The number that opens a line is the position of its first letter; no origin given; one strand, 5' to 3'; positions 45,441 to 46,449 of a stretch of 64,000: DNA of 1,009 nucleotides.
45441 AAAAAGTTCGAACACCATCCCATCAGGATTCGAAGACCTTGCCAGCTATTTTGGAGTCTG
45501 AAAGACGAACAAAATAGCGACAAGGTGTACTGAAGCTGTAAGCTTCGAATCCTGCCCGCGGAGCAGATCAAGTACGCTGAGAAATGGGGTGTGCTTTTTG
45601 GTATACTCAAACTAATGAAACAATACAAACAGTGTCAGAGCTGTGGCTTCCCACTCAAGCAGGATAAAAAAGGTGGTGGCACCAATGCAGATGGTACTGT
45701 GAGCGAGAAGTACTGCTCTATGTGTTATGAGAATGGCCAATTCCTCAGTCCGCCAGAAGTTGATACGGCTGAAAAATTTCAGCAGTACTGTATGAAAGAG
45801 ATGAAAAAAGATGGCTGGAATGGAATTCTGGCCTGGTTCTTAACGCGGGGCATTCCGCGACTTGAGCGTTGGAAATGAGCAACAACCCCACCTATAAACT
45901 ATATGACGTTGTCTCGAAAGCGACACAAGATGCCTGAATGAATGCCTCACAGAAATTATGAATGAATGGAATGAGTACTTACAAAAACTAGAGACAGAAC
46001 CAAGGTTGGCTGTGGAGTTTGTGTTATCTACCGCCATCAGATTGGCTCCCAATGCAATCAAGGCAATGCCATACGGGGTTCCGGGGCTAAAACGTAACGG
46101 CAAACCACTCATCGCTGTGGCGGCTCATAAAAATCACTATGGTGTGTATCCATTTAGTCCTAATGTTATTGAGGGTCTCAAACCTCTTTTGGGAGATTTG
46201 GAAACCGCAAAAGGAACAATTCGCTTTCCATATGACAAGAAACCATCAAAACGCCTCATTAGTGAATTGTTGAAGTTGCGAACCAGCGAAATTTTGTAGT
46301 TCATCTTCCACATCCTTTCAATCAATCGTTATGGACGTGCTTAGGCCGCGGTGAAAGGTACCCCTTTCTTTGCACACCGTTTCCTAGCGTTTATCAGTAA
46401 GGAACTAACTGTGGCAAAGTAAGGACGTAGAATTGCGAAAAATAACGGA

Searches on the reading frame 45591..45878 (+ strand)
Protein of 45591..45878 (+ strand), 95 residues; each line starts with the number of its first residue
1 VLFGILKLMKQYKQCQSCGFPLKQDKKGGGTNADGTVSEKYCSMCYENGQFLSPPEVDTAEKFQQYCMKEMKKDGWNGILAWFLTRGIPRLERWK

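Call 73: search_protein_families(library=pfam, proteins=[window:45591-45878:+], max_evalue=0.001)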
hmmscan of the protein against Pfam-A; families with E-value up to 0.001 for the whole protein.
window:45591-45878:+ (95 aa): 1 family
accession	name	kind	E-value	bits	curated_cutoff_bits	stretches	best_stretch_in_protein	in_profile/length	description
PF12674.12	Zn_ribbon_2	-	1.2e-19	71.2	22.5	1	15-95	2-81/81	Putative zinc ribbon domain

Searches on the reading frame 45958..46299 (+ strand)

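Call 73: search_protein_families(library=pfam, proteins=[window:45958-46299:+], max_evalue=0.001)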
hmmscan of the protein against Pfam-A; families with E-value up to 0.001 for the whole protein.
window:45958-46299:+ (113 aa): 1 family
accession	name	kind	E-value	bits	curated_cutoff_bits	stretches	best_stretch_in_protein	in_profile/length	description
PF08818.16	DUF1801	-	0.00087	20.1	27.2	1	23-106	9-82/85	Domain of unknown function (DU1801)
